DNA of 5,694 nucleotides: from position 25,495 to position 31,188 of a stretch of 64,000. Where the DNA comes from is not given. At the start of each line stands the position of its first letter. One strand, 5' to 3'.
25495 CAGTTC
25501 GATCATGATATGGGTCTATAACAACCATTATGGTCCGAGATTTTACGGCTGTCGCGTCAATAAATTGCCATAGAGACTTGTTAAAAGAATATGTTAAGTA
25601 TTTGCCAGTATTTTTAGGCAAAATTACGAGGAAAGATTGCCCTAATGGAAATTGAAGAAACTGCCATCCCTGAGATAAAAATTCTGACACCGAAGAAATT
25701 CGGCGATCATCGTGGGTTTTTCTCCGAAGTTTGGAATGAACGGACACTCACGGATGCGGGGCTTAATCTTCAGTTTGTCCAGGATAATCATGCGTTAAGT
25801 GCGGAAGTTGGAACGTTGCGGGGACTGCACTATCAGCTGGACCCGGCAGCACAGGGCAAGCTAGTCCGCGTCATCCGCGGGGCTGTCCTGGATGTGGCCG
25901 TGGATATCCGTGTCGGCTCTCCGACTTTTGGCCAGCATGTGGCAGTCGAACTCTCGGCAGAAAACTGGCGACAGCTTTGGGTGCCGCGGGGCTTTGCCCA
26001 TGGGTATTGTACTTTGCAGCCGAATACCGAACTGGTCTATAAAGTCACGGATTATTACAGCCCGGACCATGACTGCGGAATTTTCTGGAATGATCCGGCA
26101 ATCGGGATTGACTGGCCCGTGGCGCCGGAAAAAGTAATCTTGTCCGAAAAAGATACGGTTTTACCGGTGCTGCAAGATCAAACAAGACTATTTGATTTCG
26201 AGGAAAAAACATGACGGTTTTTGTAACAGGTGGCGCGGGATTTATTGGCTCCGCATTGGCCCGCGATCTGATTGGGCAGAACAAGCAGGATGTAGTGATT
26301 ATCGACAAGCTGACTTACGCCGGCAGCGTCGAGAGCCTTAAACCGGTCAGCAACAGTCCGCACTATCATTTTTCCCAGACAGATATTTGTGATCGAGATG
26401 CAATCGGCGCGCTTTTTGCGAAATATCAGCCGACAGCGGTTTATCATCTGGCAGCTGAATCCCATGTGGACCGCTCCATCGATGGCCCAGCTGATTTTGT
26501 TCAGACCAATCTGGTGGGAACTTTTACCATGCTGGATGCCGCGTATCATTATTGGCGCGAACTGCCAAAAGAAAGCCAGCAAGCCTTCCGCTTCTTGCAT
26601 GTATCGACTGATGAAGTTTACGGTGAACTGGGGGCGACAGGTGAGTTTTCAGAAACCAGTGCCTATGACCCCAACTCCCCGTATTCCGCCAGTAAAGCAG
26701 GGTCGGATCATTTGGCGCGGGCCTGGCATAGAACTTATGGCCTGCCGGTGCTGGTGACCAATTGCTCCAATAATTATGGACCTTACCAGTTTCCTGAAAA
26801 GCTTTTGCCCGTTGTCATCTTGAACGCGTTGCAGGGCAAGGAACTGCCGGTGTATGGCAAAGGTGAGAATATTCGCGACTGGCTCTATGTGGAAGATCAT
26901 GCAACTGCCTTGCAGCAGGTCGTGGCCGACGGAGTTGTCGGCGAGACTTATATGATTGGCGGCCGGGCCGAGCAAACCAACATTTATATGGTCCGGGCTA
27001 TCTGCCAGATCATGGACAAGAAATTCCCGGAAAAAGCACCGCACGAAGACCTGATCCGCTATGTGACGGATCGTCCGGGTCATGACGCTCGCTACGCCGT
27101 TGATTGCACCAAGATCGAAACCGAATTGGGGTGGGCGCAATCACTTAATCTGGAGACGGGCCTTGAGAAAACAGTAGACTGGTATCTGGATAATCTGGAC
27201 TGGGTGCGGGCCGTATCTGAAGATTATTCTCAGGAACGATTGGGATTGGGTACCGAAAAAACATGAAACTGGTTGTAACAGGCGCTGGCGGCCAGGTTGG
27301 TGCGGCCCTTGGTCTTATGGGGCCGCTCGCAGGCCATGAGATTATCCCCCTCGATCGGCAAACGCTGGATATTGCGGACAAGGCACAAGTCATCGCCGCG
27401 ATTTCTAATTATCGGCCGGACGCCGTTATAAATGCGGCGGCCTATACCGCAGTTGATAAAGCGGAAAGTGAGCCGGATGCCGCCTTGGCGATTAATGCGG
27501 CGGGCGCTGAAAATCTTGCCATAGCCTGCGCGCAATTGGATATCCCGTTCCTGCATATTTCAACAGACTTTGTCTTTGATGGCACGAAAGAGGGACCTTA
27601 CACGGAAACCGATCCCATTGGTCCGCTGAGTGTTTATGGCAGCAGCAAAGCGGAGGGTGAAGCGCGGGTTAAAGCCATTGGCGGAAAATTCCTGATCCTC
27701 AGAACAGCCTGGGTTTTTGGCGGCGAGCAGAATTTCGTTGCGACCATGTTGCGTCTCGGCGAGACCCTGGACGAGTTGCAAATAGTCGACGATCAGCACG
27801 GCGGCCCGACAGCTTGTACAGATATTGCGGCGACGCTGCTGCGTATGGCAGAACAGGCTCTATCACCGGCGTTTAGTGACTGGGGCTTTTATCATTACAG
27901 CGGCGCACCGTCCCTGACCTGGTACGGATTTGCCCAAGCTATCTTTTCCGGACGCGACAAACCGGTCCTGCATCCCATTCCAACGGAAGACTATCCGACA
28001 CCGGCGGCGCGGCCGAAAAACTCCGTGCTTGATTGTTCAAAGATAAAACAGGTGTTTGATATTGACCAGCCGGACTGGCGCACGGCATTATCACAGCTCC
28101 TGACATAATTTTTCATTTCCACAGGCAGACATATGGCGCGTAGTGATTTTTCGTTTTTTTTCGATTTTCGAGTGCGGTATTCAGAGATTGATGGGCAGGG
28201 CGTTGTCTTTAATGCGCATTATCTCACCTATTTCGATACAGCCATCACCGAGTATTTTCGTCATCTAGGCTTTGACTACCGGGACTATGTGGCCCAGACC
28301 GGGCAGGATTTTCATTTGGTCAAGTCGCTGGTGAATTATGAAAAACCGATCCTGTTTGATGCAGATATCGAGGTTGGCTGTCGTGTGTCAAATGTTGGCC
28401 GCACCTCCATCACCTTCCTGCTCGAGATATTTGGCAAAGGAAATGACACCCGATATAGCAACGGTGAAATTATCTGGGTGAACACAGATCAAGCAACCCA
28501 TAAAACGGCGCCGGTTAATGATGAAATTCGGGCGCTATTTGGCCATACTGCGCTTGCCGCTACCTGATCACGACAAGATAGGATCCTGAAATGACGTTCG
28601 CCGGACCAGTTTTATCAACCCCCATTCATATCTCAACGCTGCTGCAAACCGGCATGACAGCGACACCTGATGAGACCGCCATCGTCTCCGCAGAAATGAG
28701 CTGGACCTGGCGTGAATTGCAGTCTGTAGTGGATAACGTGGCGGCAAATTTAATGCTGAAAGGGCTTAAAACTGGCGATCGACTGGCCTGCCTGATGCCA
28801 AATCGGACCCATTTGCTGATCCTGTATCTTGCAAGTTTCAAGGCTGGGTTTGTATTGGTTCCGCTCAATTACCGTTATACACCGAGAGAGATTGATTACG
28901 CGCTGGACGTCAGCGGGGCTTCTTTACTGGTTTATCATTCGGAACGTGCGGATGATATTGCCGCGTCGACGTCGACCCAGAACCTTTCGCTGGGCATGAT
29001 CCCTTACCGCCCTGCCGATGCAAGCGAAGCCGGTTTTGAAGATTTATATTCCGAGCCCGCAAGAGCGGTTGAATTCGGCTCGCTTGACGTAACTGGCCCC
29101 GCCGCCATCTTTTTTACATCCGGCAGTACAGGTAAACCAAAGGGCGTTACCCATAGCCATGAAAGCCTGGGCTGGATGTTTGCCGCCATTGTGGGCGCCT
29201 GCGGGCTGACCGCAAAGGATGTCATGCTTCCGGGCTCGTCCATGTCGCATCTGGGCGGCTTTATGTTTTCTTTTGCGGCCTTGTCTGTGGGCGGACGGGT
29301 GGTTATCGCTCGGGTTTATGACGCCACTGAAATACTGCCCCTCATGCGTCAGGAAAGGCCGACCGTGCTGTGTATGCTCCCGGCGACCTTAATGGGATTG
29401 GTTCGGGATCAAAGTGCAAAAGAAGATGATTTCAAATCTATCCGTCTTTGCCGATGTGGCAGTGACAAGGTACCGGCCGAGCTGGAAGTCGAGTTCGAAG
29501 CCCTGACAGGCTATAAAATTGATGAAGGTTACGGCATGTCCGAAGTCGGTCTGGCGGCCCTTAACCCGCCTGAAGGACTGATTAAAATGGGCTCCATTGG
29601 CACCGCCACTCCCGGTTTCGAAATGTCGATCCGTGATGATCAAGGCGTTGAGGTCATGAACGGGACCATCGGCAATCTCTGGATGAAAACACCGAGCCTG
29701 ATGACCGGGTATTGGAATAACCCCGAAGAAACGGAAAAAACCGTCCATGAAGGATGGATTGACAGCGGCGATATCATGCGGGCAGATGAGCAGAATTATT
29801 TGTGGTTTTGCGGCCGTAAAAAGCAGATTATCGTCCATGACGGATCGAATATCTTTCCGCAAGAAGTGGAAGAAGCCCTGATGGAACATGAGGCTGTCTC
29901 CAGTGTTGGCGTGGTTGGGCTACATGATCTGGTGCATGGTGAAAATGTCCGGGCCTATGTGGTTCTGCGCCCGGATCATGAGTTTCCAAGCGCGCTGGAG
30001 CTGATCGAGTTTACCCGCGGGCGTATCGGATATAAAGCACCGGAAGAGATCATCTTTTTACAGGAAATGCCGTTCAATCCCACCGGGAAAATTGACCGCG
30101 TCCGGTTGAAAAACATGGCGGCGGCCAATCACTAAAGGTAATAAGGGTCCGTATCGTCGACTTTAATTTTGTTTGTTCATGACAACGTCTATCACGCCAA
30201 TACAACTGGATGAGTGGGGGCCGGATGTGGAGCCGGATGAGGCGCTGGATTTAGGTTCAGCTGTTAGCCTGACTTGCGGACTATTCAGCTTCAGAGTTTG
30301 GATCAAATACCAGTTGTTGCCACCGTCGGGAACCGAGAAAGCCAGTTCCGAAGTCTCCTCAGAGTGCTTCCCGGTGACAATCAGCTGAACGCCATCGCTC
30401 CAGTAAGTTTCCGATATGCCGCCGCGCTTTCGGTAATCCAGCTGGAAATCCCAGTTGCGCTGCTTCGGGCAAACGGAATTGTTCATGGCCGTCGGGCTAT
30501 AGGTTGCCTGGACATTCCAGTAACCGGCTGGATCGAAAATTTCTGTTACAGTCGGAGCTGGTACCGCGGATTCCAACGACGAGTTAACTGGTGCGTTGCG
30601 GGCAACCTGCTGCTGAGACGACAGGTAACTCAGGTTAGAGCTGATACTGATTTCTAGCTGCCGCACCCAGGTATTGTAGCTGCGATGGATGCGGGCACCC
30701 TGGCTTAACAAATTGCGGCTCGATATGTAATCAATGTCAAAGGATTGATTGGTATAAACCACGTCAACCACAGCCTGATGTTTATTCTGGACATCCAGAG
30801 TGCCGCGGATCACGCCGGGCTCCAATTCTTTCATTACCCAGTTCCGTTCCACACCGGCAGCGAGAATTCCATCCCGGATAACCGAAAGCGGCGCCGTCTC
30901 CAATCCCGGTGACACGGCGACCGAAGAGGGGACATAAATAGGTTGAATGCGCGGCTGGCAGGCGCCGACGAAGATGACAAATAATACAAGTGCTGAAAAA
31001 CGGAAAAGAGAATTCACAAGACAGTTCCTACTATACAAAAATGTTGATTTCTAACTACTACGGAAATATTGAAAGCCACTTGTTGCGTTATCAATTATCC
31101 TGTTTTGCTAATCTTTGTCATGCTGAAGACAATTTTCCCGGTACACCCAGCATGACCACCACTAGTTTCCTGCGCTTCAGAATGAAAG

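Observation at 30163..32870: Tandem lipoproteins built from four copies of an unrecognised ~115-aa Cys/Trp beta-domain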

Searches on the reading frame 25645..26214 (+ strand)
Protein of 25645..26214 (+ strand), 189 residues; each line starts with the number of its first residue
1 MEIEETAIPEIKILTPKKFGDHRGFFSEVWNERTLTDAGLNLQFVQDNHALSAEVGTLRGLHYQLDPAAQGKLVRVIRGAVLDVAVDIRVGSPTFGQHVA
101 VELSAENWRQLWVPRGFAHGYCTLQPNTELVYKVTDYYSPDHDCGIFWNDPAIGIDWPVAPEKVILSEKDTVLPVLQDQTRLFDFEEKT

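Call 33: search_protein_families(library=pfam, proteins=[window:25645-26214:+], max_evalue=0.001)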
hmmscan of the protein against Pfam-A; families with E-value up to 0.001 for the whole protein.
window:25645-26214:+ (189 aa): 1 family
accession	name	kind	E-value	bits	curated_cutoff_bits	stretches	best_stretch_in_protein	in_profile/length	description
PF00908.23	dTDP_sugar_isom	-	1.3e-71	240.2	27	1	5-178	1-168/168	dTDP-4-dehydrorhamnose 3,5-epimerase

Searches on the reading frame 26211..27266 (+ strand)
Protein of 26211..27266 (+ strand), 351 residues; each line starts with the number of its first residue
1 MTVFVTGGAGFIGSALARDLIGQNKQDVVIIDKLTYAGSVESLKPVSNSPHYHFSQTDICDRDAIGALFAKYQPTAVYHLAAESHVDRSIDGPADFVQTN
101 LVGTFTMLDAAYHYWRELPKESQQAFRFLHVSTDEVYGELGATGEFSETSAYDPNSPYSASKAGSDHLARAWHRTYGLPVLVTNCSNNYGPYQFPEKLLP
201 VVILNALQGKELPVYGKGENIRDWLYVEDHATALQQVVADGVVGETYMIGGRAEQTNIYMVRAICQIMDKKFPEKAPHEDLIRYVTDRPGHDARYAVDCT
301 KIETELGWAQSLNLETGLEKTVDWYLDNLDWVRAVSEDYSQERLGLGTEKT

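Call 33: search_protein_families(library=pfam, proteins=[window:26211-27266:+], max_evalue=0.001)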
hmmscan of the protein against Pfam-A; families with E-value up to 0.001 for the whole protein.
window:26211-27266:+ (351 aa): 7 families
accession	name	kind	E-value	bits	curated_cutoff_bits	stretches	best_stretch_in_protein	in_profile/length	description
PF16363.11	GDP_Man_Dehyd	-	1.8e-86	291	27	1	4-321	1-332/332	GDP-mannose 4,6 dehydratase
PF01370.27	Epimerase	-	2.3e-65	220.8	20.9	1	3-250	1-240/240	NAD dependent epimerase/dehydratase family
PF02719.21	Polysacc_synt_2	-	7.7e-13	48.7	20.2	1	3-114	1-118/293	Polysaccharide biosynthesis protein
PF01073.25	3Beta_HSD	-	2.1e-11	43.8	22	1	5-233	2-224/280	3-beta hydroxysteroid dehydrogenase/isomerase family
PF04321.23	RmlD_sub_bind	-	2.6e-11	43.6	27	1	1-171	1-138/287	RmlD substrate binding domain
PF07993.18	NAD_binding_4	-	9.9e-10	38.4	20.1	1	75-187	90-206/258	Male sterility protein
PF00106.31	adh_short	-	5e-07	29.8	26.6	0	2-72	2-71/195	short chain dehydrogenase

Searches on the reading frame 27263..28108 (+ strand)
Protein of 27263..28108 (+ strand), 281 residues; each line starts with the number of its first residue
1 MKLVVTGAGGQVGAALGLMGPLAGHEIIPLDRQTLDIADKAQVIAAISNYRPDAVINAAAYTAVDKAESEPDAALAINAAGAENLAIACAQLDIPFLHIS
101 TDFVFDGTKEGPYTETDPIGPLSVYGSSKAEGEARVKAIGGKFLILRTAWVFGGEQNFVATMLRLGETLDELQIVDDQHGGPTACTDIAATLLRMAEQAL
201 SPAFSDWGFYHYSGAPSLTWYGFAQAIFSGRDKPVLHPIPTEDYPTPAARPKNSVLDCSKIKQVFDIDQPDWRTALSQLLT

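Call 33: search_protein_families(library=pfam, proteins=[window:27263-28108:+], max_evalue=0.001)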
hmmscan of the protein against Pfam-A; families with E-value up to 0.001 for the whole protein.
window:27263-28108:+ (281 aa): 5 families
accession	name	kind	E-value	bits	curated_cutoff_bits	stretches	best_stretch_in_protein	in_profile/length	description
PF04321.23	RmlD_sub_bind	-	2e-99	332.7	27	1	1-280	1-282/287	RmlD substrate binding domain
PF01370.27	Epimerase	-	1e-23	84.4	20.9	1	4-157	2-180/240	NAD dependent epimerase/dehydratase family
PF16363.11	GDP_Man_Dehyd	-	1.4e-17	64.6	27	1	35-139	59-167/332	GDP-mannose 4,6 dehydratase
PF02719.21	Polysacc_synt_2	-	1.3e-08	34.9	20.2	1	35-103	61-130/293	Polysaccharide biosynthesis protein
PF01073.25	3Beta_HSD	-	8.1e-06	25.5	22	1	35-164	52-194/280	3-beta hydroxysteroid dehydrogenase/isomerase family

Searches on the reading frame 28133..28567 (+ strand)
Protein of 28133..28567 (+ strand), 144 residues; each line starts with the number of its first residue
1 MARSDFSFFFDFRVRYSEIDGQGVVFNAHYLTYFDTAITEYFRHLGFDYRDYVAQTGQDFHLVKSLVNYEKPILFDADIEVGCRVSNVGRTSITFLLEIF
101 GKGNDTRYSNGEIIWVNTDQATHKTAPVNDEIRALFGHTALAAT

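Call 33: search_protein_families(library=pfam, proteins=[window:28133-28567:+], max_evalue=0.001)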
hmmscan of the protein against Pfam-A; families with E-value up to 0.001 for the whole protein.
window:28133-28567:+ (144 aa): 4 families
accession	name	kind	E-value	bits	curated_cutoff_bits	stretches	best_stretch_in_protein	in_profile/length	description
PF03061.28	4HBT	-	5.1e-15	56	20.6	1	22-103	1-74/79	Thioesterase superfamily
PF13279.12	4HBT_2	-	1.5e-12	48.5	25.5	1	14-134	1-120/122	Thioesterase-like superfamily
PF01643.23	Acyl-ACP_TE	-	1.9e-05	24.8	23.7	1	11-135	7-130/131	Acyl-ACP thioesterase N-terminal domain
PF20791.3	Acyl-ACP_TE_C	-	0.00015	22.4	21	0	7-115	7-99/101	Acyl-ACP thioesterase C-terminal domain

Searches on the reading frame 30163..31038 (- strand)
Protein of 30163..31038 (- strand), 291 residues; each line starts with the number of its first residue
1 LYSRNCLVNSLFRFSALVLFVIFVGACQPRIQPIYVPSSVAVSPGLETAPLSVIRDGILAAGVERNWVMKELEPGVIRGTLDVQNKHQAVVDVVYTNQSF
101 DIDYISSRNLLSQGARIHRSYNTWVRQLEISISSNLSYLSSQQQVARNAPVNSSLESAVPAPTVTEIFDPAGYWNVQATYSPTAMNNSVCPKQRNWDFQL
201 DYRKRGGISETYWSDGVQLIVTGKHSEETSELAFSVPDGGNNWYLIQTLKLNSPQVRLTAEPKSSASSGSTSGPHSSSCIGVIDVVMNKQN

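Call 3: search_protein_families(library=pfam, proteins=[window:30163-31038:-], max_evalue=10)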
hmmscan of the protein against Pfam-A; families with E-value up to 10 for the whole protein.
window:30163-31038:- (291 aa): 0 families

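Call 4: search_protein_families(library=ncbifam, proteins=[window:30163-31038:-], max_evalue=10)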
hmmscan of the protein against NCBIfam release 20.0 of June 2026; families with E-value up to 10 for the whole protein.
window:30163-31038:- (291 aa): 0 families

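Call 10: find_homologous_proteins(query=window:30163-31038:-)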
Query window:30163-31038:- (291 aa): 6 proteins with E <= 0.001 among 1071 candidates.
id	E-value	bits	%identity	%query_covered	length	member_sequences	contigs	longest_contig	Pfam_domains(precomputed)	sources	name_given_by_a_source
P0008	6.1e-185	631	100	98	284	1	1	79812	-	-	-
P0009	1.1e-146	505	89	87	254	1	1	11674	-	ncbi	ncbi:MAG: hypothetical protein V7701_07055, partial [Sneathiella sp.]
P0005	2.6e-128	445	69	96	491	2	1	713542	-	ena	-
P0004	2.1e-123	429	66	96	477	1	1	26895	-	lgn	-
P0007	1.8e-122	426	59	97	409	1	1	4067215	-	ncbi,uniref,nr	ncbi:hypothetical protein NBZ79_06705 [Sneathiella marina]|uniref:Lipoprotein n=1 Tax=Sneathiella ma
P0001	1.0e-119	417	64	96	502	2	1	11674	-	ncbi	ncbi:MAG: hypothetical protein V7701_07045 [Sneathiella sp.]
